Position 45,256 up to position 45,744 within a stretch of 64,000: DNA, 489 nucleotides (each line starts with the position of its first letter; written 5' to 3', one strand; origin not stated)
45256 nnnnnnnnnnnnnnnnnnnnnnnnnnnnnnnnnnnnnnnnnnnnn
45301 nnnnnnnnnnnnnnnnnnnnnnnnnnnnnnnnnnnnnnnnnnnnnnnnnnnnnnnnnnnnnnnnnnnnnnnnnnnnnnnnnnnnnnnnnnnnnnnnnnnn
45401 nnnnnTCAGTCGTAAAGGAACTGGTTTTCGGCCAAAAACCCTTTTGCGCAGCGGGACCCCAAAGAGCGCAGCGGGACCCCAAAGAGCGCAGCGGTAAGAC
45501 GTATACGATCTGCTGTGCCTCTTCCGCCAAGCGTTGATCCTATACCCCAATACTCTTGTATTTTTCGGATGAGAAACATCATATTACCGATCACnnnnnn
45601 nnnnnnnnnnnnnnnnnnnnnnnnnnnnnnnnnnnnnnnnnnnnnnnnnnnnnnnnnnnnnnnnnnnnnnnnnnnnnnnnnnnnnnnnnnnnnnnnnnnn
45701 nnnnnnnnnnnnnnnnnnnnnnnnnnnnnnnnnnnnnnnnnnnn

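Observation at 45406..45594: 20-bp tandem duplication frameshifts the start of an FkbM-family methyltransferase gene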

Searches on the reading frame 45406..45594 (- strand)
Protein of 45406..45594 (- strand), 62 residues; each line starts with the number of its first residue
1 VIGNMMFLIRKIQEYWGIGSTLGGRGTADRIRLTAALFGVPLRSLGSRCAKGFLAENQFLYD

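Call 9: list_cluster_members(proteins=[P0001, P0002, window:45406-45594:-, window:45591-46703:-])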
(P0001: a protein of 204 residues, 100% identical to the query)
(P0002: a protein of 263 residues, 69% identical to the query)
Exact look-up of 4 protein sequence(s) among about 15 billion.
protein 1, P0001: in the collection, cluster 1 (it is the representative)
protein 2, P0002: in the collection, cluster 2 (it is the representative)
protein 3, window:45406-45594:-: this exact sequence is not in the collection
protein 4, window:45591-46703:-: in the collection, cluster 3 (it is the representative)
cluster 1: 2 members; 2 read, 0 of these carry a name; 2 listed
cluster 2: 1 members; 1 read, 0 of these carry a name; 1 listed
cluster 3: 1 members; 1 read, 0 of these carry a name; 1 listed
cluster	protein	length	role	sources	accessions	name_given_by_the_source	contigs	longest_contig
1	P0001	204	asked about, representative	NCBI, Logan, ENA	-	-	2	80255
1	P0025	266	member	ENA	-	-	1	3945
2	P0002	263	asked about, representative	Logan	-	-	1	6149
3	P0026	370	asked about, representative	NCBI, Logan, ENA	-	-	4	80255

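Call 11: find_encoding_contigs(protein=P0025, flank=10000, max_places=10)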
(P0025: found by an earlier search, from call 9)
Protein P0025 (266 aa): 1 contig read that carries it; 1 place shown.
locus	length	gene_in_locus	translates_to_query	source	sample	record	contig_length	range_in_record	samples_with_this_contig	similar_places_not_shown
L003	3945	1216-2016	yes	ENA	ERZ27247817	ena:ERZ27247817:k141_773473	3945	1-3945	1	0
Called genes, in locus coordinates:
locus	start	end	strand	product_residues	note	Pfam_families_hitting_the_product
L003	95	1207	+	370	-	PF13439:Glyco_transf_4, PF13579:Glyco_trans_4_4, PF00534:Glycos_transf_1, PF13692:Glyco_trans_1_4, PF13524:Glyco_trans_1_2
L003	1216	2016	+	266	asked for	PF05050:Methyltransf_21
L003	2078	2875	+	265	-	-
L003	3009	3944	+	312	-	?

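Call 18: find_encoding_contigs(protein=P0026, flank=3000, max_places=10)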
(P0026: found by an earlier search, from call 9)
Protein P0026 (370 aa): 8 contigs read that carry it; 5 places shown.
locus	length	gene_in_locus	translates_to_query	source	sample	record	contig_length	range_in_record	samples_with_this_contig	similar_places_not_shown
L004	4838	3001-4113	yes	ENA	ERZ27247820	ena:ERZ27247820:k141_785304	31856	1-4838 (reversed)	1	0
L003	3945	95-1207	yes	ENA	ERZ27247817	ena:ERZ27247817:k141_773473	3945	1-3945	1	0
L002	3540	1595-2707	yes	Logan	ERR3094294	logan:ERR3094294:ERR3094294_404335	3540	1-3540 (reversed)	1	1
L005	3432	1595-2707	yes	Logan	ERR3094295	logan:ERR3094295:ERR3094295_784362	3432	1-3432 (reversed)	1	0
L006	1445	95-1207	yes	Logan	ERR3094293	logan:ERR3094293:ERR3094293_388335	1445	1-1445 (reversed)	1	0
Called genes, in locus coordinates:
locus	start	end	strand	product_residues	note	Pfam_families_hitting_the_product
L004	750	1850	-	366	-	PF13439:Glyco_transf_4 (weak), PF20706:GT4-conflict (weak), PF00534:Glycos_transf_1, PF13692:Glyco_trans_1_4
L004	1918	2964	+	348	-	PF01073:3Beta_HSD, PF01370:Epimerase, PF02719:Polysacc_synt_2 (weak), PF04321:RmlD_sub_bind (weak), PF07993:NAD_binding_4, PF16363:GDP_Man_Dehyd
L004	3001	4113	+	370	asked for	PF13439:Glyco_transf_4, PF13579:Glyco_trans_4_4, PF00534:Glycos_transf_1, PF13692:Glyco_trans_1_4, PF13524:Glyco_trans_1_2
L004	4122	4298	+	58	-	-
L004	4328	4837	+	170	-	?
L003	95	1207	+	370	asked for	PF13439:Glyco_transf_4, PF13579:Glyco_trans_4_4, PF00534:Glycos_transf_1, PF13692:Glyco_trans_1_4, PF13524:Glyco_trans_1_2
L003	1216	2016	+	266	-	PF05050:Methyltransf_21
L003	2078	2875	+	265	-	-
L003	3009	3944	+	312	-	?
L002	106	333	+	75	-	-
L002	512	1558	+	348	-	PF01073:3Beta_HSD, PF01370:Epimerase, PF02719:Polysacc_synt_2 (weak), PF04321:RmlD_sub_bind (weak), PF07993:NAD_binding_4, PF16363:GDP_Man_Dehyd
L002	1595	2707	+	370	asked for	PF13439:Glyco_transf_4, PF13579:Glyco_trans_4_4, PF00534:Glycos_transf_1, PF13692:Glyco_trans_1_4, PF13524:Glyco_trans_1_2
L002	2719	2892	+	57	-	-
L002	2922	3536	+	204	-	PF05050:Methyltransf_21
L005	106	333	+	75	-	-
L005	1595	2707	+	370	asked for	PF13439:Glyco_transf_4, PF13579:Glyco_trans_4_4, PF00534:Glycos_transf_1, PF13692:Glyco_trans_1_4, PF13524:Glyco_trans_1_2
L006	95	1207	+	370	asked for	PF13439:Glyco_transf_4, PF13579:Glyco_trans_4_4, PF00534:Glycos_transf_1, PF13692:Glyco_trans_1_4, PF13524:Glyco_trans_1_2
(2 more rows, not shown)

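Call 31: predict_structure(alignment_id=A2)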
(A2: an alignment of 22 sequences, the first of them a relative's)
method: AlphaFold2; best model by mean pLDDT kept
length: 266 residues; sequences in the alignment: 22
mean_pLDDT: 94.4   pTM: 0.91
mean pLDDT of the five models: 94.4, 93.4, 93.4, 93.4, 93.1
residues with pLDDT >= 90: 233; 70-90: 29; 50-70: 4; < 50: 0
segments of 3 or more residues with pLDDT < 50: none
pLDDT, mean of each block of 10 residues (from residue 1): 94 98 97 96 95 98 97 97 88 98 98 98 97 98 97 90 85 93 95 95 94 95 92 96 95 95 72
secondary structure, 60 per line:
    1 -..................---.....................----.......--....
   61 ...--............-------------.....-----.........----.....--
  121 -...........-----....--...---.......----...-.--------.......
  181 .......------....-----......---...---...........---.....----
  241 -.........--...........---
elements in order: H2-18 H23-43 E48-54 E57-63 H66-77 E91-95 H101-109 E114-118 H122-132 E138-141 E144-146 E150-156 E174-182 H183-187 E194-197 H203-208 E218-224 H225-228 H232-236 E242-250 E253-260

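Call 34: find_related_loci(query=A2, collection=genome_contigs, flank=3000)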
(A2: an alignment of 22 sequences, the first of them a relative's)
Query A2 (266 aa) in genome_contigs; peptide patterns used: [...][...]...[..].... (x = any residue, [..] = any of these).
373 stretches matched a pattern; 235 encode a relative of the query (tblastn E <= 1e-3); the best 80 are kept; 80 distinct loci.
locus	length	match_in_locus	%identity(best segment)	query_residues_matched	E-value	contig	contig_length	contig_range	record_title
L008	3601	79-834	51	4-256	7e-87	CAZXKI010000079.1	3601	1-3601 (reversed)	MAG TPA_asm: uncultured Candidatus Saccharibacteria bacterium isolate SRP292972_co1_114 genome assembly, contig: NODE_10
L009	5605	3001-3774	38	4-258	2e-57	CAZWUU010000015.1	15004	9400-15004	MAG TPA_asm: uncultured Candidatus Saccharibacteria bacterium isolate SRP300315_co1_24 genome assembly, contig: NODE_179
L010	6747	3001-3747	42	1-256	3e-56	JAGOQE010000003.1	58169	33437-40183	MAG: Candidatus Paceibacterota bacterium isolate Gw_Eff_bin_129 Gw_Eff_781_length_58169_cov_8.185607, whole genome shotg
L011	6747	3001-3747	41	4-260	1e-55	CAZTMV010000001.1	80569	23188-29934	MAG TPA_asm: uncultured Candidatus Saccharibacteria bacterium isolate SRP329715_co2_40 genome assembly, contig: NODE_625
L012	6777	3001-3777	37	2-256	3e-48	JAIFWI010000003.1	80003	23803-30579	MAG: Candidatus Parcubacteria bacterium isolate viral-cat_42_20 PAFVLPS_2018_scaffold_1585, whole genome shotgun sequenc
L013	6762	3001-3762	37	2-258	3e-47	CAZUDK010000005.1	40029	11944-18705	MAG TPA_asm: uncultured Candidatus Saccharibacteria bacterium isolate SRP263527_co2_167 genome assembly, contig: NODE_73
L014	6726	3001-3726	38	20-256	1e-46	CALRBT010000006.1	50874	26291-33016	MAG: Parcubacteria group bacterium isolate AH-24oct19-52 genome assembly, contig: AH-24oct19-C1247, whole genome shotgun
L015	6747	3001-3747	44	5-260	1e-60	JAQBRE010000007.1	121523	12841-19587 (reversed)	MAG: Parcubacteria group bacterium isolate RYN_391 scaffold_1488345, whole genome shotgun sequence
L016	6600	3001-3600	39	57-253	8e-44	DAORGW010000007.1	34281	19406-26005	MAG TPA_asm: bacterium isolate AMR_MDS_1220 NODE_679_length_34281_cov_9.178724, whole genome shotgun sequence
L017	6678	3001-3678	39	40-260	9e-44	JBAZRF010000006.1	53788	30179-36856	MAG: Candidatus Paceibacterota bacterium isolate SO_2017_GW1_141 NODE_3169_length_53788_cov_1.417156_OW334_2017, whole g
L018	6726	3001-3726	37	1-241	3e-43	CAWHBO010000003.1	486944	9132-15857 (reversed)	MAG: Candidatus Parcubacteria bacterium isolate MFD00905.bin.2.44 genome assembly, contig: contig_32216, whole genome sh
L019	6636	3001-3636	34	46-256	5e-40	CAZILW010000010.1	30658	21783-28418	MAG TPA_asm: uncultured Gammaproteobacteria bacterium isolate SRP241326_co1_352 genome assembly, contig: NODE_2304_lengt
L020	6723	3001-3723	32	14-250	9e-39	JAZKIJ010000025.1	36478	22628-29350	MAG: Patescibacteria group bacterium isolate ADI_DC_SW_02_SPN_11032020-bin026 DCSW02SPN_B026_0_000000000025, whole genom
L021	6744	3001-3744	33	14-256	4e-39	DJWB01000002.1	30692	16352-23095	MAG TPA_asm: Patescibacteria group bacterium UBA6241 UBA6241_contig_19774, whole genome shotgun sequence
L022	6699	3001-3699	34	16-242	9e-39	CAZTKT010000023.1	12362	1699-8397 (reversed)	MAG TPA_asm: uncultured Candidatus Saccharibacteria bacterium isolate binchicken_co264_14 genome assembly, contig: NODE_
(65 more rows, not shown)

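Call 35: fold_search(model_id=the predicted structure, library=pdb)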
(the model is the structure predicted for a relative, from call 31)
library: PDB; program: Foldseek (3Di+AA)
matches with E <= 10: 1996; with E <= 0.001: 851
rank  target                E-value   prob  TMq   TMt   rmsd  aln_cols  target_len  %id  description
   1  5zw3_B                9.7e-09  1.00  0.41  0.55   6.6       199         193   18  Crystal Structure of TrmR from B. subtilis (released 2018-07-11)
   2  5zw3_A                3.5e-08  1.00  0.41  0.51   6.7       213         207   18  Crystal Structure of TrmR from B. subtilis (released 2018-07-11)
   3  5zq0_A                1.4e-07  1.00  0.45  0.28   6.4       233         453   14  Crystal structure of spRlmCD with U747loop RNA (released 2018-10-24)
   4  3a25                  2.6e-07  1.00  0.43  0.44   5.8       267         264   16  Crystal structure of P. horikoshii TYW2 in complex with AdoMet (released 2009-09-15)
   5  3bt7_A                2.9e-07  1.00  0.44  0.33  12.1       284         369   11  Structure of E. coli 5-Methyluridine Methyltransferase TrmA in complex with 19 nucleotide T-arm analogue (released 2008-04-29)
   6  5zw4_A                3.3e-07  1.00  0.39  0.47   7.5       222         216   18  Crystal structure of tRNA bound TrmR (released 2018-07-11)
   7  3k6r                  3.7e-07  1.00  0.41  0.41   6.9       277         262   15  CRYSTAL STRUCTURE OF putative transferase PH0793 FROM PYROCOCCUS HORIKOSHII (released 2009-10-20)
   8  5xj2_A                4.4e-07  1.00  0.47  0.30   5.8       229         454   14  Structure of spRlmCD with U747 RNA (released 2017-11-01)
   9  7cvu_A                4.7e-07  1.00  0.40  0.47   4.4       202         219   11  Crystal structure of Catechol o-methyl transferase (COMT) from Niastella koreensis (released 2021-09-01)
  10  7cvu_B                5.0e-07  1.00  0.41  0.48   5.9       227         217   10  Crystal structure of Catechol o-methyl transferase (COMT) from Niastella koreensis (released 2021-09-01)
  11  1sg9_A                5.3e-07  1.00  0.44  0.43   8.6       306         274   12  Crystal structure of Thermotoga maritima protein HEMK, an N5-glutamine methyltransferase (released 2004-08-17)
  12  1nt2_A                6.4e-07  1.00  0.42  0.52   4.1       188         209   14  CRYSTAL STRUCTURE OF FIBRILLARIN/NOP5P COMPLEX (released 2003-04-01)
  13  3dtn_A                6.8e-07  1.00  0.41  0.49  10.0       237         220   12  Crystal structure of putative Methyltransferase-MM_2633 from Methanosarcina mazei . (released 2008-09-09)
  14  2gpy_A                7.6e-07  1.00  0.38  0.52   4.1       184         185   16  Crystal structure of putative O-methyltransferase from Bacillus halodurans (released 2006-06-06)
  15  3e05_G                7.6e-07  1.00  0.42  0.57   6.8       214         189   14  CRYSTAL STRUCTURE OF Precorrin-6y C5,15-methyltransferase FROM Geobacter metallireducens GS-15 (released 2008-08-12)
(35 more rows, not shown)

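Call 37: search_solved_structures(query=A2, max_evalue=0.01)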
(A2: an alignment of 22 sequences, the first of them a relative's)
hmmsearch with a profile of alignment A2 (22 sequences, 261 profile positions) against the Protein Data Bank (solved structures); distinct sequences matched with E-value up to 0.01: 4.
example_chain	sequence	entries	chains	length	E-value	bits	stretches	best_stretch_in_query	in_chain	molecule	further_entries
5zw3_A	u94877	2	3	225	8.3e-06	28.3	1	85-135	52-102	Putative O-methyltransferase YrrM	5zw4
2gpy_A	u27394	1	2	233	5e-05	25.7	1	85-134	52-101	O-methyltransferase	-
2b3t_A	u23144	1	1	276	0.0053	19.1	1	83-135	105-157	Protein methyltransferase hemK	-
1t43_A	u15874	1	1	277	0.0053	19.1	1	83-135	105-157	Protein methyltransferase hemK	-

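Call 38: search_protein_families(library=ncbifam, proteins=[P0025], max_evalue=0.01)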
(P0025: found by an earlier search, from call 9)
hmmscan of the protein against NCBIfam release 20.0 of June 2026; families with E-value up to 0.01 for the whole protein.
P0025 (266 aa): 3 families
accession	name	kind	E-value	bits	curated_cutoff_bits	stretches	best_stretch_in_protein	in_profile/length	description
TIGR01444.1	fkbM_fam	subfamily_domain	1.6e-21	77.2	37.7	1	92-210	2-127/143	FkbM family methyltransferase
NF006138.0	PRK08287.1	equivalog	5e-05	23.2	210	1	89-142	32-87/189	decarboxylating cobalt-precorrin-6B (C(15))-methyltransferase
NF003216.0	PRK04181.1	equivalog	0.0011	18.8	191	1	86-148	122-185/257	4-(cytidine 5'-diphospho)-2-C-methyl-D-erythritol kinase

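Call 46: list_cluster_members(proteins=[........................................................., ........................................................, window:45409-45582:-, window:45409-45579:-, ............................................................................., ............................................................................, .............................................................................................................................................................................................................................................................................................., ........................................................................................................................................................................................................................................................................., P0025])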
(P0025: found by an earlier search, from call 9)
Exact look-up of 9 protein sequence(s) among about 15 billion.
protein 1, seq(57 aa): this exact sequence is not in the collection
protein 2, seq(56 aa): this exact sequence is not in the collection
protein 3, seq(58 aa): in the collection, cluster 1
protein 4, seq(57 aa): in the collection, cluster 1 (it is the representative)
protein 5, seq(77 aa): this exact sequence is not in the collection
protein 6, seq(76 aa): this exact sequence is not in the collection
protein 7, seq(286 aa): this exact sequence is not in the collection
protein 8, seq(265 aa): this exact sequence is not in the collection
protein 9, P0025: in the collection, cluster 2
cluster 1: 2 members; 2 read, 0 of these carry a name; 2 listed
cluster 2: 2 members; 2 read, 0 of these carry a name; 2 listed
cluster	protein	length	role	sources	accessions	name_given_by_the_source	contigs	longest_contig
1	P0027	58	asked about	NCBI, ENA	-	-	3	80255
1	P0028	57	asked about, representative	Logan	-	-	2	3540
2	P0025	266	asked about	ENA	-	-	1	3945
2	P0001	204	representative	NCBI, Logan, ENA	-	-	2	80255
